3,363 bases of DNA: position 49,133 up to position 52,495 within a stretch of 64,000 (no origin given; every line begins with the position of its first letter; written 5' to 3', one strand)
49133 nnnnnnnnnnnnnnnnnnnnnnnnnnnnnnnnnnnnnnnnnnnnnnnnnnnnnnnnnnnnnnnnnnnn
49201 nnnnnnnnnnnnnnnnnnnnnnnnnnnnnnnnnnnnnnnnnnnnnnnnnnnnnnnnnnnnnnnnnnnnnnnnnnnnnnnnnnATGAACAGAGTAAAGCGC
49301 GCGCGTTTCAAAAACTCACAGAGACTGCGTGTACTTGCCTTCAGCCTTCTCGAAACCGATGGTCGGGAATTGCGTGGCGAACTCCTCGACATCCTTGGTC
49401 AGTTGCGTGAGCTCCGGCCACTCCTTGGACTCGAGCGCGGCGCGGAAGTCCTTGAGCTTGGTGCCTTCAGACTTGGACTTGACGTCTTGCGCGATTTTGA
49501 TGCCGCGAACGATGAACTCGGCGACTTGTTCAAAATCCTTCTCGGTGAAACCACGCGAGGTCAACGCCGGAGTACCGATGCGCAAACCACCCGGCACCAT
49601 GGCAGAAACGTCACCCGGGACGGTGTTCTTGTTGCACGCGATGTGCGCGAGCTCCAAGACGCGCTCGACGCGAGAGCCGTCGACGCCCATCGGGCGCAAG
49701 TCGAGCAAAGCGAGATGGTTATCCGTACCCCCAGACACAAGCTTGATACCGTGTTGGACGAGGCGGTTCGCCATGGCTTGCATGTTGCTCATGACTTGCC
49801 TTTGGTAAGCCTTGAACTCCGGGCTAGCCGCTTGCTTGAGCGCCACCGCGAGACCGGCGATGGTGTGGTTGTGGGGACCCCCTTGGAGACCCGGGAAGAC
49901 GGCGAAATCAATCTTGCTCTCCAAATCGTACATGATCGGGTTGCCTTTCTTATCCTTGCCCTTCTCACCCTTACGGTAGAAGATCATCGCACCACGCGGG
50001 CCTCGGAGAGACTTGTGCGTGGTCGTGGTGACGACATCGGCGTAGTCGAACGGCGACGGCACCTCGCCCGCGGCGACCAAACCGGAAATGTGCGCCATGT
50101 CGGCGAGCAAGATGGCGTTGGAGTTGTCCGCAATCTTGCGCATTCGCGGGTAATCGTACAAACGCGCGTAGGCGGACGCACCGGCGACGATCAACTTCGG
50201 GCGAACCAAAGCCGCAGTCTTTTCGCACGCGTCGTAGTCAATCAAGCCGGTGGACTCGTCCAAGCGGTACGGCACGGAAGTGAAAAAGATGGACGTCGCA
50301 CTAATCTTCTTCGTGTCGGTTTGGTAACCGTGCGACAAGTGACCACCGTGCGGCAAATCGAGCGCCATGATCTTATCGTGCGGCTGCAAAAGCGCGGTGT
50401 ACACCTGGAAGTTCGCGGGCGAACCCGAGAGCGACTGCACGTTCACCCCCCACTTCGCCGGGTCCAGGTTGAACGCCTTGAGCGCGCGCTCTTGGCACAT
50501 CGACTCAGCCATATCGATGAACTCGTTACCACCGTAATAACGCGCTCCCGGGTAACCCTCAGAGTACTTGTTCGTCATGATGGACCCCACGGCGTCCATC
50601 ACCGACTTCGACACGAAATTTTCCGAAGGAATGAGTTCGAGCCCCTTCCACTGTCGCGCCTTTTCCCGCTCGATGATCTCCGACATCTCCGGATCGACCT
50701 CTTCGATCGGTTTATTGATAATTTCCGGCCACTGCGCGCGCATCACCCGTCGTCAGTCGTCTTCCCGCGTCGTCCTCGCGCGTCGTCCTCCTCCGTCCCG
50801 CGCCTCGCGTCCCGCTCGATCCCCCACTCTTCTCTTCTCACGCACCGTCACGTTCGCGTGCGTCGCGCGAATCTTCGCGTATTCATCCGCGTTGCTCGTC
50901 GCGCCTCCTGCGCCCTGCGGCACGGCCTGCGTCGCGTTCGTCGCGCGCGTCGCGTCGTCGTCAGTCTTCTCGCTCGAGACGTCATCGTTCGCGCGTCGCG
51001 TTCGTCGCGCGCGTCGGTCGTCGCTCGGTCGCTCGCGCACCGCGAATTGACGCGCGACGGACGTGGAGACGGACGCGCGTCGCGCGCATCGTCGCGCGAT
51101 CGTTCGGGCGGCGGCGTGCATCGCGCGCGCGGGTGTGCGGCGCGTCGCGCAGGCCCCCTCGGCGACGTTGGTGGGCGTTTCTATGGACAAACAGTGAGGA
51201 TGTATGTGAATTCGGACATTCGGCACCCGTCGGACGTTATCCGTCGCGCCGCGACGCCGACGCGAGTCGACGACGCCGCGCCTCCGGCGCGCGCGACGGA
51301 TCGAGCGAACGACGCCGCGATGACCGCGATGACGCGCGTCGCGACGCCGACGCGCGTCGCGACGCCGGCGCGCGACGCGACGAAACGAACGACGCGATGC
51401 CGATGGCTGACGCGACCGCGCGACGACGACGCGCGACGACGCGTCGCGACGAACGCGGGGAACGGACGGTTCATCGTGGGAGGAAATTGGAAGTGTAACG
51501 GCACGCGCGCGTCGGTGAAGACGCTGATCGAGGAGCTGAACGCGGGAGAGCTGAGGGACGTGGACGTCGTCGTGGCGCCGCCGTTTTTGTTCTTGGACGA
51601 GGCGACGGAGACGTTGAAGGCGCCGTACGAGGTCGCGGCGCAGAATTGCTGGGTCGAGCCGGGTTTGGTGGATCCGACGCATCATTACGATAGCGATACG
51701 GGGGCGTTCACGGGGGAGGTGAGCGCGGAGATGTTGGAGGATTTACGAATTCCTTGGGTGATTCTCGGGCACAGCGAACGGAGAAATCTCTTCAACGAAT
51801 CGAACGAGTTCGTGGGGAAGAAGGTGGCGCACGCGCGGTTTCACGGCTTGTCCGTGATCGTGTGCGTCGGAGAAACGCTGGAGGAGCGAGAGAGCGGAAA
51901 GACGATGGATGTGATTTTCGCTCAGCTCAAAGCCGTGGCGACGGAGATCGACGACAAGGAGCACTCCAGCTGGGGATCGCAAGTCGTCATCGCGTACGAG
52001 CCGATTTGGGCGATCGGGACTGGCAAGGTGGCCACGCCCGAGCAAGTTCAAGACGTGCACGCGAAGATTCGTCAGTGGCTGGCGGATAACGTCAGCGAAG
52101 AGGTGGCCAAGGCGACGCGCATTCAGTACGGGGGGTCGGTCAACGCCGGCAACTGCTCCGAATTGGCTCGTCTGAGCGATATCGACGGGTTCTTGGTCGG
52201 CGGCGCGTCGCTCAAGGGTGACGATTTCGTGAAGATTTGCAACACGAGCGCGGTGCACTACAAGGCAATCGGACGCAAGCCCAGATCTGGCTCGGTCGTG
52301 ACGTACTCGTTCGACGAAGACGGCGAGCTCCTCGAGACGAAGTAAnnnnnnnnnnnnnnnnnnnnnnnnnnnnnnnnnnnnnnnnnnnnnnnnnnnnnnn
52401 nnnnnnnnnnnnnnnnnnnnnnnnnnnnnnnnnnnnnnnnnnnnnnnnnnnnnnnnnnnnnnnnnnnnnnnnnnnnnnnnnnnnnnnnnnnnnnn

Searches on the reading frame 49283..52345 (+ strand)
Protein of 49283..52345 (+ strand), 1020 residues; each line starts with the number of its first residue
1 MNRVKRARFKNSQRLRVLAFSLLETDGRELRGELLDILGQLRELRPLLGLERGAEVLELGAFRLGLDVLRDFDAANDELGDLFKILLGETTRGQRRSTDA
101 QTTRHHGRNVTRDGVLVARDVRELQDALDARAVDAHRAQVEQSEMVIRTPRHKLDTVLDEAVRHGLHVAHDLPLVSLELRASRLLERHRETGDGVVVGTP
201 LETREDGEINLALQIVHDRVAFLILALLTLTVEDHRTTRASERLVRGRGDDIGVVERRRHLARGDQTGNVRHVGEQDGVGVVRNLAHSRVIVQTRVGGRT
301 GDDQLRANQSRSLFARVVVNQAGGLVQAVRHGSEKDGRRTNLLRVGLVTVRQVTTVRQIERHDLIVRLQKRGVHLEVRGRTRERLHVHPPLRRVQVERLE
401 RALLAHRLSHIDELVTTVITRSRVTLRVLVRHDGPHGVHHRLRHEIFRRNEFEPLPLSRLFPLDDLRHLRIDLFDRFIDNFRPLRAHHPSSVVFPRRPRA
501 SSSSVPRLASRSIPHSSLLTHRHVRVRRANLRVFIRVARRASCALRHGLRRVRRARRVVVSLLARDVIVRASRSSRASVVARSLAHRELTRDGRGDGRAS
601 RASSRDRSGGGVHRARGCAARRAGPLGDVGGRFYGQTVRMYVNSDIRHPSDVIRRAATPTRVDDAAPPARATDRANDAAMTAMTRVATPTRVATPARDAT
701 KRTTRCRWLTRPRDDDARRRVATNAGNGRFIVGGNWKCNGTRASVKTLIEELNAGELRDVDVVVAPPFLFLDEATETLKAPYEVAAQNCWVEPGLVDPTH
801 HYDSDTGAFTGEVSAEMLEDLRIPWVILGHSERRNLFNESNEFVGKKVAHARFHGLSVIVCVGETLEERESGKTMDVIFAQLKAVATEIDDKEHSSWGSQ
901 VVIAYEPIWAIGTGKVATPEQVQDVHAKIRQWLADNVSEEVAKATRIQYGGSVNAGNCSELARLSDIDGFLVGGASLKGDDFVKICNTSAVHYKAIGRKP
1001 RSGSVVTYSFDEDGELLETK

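Call 54: search_protein_families(library=pfam, proteins=[window:49283-52345:+], max_evalue=0.001)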
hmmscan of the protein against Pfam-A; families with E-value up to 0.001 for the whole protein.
window:49283-52345:+ (1020 aa): 1 family
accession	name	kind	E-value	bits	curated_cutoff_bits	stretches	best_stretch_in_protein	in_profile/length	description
PF00121.24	TIM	-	3.2e-87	292.6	20.1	1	731-988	2-244/245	Triosephosphate isomerase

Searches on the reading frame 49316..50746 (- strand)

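Call 84: search_protein_families(library=pfam, proteins=[window:49316-50746:-], max_evalue=0.001)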
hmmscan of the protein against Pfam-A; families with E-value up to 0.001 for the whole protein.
window:49316-50746:- (476 aa): 1 family
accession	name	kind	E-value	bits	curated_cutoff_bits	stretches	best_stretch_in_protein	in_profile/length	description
PF00464.25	SHMT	-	4.4e-206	684.5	27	1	14-412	1-399/399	Serine hydroxymethyltransferase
